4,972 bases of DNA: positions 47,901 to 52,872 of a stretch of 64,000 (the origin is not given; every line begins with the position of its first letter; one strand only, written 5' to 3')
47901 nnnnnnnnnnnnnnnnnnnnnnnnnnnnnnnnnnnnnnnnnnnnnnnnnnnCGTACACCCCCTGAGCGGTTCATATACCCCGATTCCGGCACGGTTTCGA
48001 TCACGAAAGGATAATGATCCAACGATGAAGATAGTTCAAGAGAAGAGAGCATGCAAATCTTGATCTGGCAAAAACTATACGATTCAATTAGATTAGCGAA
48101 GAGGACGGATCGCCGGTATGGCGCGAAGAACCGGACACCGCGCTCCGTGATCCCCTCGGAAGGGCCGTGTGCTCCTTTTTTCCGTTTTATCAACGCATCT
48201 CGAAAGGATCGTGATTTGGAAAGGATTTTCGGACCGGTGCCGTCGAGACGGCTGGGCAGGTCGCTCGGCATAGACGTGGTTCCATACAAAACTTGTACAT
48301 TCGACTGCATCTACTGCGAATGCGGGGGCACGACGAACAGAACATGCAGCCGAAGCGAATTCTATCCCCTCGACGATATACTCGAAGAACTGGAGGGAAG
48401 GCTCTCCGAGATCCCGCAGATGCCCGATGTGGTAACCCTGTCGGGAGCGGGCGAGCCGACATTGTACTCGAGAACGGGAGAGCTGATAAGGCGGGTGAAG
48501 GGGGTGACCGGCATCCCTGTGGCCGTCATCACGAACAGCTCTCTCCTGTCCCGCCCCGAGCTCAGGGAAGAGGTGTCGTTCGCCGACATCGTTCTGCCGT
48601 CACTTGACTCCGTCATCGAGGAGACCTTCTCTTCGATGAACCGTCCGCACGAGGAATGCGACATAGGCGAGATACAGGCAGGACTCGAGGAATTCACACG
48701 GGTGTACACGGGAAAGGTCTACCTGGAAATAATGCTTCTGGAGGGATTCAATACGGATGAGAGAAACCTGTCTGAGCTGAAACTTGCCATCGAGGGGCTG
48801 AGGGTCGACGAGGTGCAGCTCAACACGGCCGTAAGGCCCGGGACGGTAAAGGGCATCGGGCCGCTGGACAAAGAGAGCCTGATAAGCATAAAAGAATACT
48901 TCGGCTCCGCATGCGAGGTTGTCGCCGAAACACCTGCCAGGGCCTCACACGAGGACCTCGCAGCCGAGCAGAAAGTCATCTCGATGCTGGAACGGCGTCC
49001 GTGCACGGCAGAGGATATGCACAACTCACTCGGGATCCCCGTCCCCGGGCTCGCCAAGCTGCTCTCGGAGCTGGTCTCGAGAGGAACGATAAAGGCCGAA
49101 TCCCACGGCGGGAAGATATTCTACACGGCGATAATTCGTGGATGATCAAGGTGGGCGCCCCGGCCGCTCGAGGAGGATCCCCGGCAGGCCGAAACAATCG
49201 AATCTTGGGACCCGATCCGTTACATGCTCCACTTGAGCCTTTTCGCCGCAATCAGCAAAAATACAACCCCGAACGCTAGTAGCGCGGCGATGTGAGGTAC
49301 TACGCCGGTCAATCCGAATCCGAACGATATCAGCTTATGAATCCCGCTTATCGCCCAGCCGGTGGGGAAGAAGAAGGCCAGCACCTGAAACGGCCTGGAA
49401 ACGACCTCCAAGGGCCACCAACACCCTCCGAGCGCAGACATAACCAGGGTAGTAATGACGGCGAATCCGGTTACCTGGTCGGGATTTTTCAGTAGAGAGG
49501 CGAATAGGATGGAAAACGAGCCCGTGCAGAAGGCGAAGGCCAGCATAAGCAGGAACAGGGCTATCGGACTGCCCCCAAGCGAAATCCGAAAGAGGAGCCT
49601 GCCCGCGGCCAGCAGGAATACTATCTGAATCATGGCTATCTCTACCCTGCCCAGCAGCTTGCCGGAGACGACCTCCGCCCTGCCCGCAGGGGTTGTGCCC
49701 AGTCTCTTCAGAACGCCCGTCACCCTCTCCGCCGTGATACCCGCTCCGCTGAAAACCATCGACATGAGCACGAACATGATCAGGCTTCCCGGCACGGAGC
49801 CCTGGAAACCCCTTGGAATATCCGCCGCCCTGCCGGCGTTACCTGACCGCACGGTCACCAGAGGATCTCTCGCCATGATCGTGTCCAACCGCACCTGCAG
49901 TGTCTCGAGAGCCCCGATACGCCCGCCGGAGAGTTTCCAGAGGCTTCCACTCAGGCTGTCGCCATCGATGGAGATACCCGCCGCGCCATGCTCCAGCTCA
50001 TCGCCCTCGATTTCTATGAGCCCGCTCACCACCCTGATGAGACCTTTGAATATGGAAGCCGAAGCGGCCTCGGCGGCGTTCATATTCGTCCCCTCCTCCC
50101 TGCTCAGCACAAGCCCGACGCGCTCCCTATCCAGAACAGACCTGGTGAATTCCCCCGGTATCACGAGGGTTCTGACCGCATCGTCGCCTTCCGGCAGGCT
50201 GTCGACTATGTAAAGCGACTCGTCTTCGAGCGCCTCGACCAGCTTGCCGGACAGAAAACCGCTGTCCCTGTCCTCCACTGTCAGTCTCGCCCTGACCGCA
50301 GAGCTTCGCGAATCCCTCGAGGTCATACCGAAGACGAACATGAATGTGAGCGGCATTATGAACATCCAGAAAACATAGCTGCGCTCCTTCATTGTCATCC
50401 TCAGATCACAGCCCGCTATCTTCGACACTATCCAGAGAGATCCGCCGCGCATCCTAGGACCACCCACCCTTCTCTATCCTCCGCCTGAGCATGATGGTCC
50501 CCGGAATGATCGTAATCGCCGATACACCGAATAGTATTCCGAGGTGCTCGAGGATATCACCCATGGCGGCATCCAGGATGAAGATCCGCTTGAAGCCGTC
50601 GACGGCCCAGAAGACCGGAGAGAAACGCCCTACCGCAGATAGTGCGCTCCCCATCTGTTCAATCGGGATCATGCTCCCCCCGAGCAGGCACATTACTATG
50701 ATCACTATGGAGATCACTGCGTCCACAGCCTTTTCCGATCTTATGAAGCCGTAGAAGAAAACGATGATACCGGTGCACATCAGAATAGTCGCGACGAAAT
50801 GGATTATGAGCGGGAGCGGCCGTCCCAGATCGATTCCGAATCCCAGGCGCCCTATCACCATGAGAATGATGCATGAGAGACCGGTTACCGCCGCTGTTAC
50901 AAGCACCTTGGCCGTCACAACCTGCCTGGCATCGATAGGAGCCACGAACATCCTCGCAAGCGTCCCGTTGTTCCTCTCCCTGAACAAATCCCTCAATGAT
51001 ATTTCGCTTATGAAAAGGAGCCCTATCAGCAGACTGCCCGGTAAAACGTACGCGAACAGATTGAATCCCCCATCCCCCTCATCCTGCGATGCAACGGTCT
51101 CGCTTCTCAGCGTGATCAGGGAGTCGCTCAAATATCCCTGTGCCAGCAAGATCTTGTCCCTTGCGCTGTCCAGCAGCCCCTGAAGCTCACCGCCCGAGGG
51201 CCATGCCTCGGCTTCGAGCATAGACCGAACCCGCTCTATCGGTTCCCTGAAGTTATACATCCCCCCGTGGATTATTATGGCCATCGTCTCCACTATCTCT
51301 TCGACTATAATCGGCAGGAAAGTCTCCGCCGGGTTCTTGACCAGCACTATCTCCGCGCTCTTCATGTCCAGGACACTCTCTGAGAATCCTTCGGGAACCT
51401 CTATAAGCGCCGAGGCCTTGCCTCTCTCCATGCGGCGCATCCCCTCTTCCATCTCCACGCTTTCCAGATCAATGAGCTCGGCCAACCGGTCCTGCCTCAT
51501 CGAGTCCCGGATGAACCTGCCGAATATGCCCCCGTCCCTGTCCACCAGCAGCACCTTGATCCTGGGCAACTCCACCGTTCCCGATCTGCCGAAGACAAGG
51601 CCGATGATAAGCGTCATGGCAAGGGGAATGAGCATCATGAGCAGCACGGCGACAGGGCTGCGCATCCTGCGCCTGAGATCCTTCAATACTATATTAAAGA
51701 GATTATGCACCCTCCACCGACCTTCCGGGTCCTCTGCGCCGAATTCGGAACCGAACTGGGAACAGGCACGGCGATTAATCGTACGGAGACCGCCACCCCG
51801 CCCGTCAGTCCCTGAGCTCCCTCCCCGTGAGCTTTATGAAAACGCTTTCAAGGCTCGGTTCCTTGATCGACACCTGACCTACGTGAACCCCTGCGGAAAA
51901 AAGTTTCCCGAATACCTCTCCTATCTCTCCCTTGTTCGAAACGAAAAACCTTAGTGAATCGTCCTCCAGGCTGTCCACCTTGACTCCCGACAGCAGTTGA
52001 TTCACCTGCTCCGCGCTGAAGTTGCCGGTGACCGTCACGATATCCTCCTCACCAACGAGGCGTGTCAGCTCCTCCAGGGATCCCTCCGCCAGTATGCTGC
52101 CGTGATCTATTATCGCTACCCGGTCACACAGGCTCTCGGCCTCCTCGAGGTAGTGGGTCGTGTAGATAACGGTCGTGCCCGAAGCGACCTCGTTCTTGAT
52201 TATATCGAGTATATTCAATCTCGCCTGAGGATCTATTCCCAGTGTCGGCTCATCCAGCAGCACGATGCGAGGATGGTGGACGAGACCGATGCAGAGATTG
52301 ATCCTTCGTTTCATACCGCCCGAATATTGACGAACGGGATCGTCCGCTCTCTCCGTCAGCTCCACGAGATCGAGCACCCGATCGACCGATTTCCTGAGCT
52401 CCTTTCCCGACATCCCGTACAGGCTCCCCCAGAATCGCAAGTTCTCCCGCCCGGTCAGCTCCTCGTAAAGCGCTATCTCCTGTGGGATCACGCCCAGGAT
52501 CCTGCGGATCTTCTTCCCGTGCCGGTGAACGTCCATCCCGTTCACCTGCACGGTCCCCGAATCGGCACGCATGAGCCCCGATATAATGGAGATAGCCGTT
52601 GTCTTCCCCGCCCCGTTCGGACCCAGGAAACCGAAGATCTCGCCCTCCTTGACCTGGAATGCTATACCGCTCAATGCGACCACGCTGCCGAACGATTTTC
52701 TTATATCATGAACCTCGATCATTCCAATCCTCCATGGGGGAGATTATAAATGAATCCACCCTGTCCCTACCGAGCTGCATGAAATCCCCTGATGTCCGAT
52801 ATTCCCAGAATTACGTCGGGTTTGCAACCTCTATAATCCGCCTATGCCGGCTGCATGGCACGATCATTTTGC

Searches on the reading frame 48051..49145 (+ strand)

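Call 52: search_protein_families(library=pfam, proteins=[window:48051-49145:+], max_evalue=0.00001)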
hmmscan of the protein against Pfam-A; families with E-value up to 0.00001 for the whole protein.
window:48051-49145:+ (364 aa): 1 family
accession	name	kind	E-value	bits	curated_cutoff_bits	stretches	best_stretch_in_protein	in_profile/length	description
PF04055.27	Radical_SAM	-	1.4e-12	48.5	29.5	1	77-238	2-159/166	Radical SAM superfamily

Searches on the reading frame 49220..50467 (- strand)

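Call 52: search_protein_families(library=pfam, proteins=[window:49220-50467:-], max_evalue=0.00001)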
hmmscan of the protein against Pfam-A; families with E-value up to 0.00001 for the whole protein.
window:49220-50467:- (415 aa): 3 families
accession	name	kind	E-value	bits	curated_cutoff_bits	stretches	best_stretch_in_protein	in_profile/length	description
PF12698.13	ABC2_membrane_3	-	3e-33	115.8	31.6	1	29-408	1-346/347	ABC-2 family transporter protein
PF01061.29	ABC2_membrane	-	1.6e-15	57.7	26.9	1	220-377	47-207/211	ABC-2 type transporter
PF12679.13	ABC2_membrane_2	-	9.2e-10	38.7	27.2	1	17-343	3-199/283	ABC-2 family transporter protein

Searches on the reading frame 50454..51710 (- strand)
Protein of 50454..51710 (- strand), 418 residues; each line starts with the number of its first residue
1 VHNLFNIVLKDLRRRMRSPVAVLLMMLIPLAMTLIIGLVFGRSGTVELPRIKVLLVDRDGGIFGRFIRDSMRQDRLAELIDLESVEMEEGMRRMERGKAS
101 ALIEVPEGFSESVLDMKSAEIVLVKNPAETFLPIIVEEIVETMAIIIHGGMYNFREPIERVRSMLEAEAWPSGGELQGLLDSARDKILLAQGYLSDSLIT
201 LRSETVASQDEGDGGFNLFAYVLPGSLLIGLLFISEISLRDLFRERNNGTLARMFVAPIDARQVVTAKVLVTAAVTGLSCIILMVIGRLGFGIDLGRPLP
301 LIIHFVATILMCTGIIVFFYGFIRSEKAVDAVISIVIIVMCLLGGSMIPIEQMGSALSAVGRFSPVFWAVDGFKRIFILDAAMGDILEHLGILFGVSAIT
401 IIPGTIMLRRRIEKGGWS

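Call 52: search_protein_families(library=pfam, proteins=[window:50454-51710:-], max_evalue=0.00001)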
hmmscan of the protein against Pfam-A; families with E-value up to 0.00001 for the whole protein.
window:50454-51710:- (418 aa): 4 families
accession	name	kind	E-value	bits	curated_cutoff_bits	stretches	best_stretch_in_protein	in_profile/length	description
PF12698.13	ABC2_membrane_3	-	3.4e-39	135.4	31.6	1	23-402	4-343/347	ABC-2 family transporter protein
PF01061.29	ABC2_membrane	-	3e-23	82.9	26.9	1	204-376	36-209/211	ABC-2 type transporter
PF12679.13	ABC2_membrane_2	-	5.2e-12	46.1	27.2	1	6-349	2-203/283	ABC-2 family transporter protein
PF12730.13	ABC2_membrane_4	-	4.1e-06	27.3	27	1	201-319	31-150/179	ABC-2 family transporter protein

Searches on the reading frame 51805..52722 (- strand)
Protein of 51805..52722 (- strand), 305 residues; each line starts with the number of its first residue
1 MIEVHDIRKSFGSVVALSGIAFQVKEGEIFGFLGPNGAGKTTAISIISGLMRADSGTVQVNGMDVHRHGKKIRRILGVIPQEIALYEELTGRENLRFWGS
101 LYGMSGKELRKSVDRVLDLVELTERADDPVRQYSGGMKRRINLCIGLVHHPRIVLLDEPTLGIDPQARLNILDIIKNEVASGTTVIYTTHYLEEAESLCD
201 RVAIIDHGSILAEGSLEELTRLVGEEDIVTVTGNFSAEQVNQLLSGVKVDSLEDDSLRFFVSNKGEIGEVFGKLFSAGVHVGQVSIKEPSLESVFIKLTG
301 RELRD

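Call 52: search_protein_families(library=pfam, proteins=[window:51805-52722:-], max_evalue=0.00001)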
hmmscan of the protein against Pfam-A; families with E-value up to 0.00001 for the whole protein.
window:51805-52722:- (305 aa): 3 families
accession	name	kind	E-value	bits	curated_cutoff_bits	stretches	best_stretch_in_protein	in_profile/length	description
PF00005.33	ABC_tran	-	4.7e-32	111.9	25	1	17-160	1-136/137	ABC transporter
PF13304.12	AAA_21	-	8.1e-14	52.8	27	1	116-190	221-298/304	AAA domain, putative AbiEii toxin, Type IV TA system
PF13732.12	DrrA1-3_C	-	4.4e-07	31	27.4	1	214-298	1-80/81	ATP-binding protein DrrA1-3-like, C-terminal domain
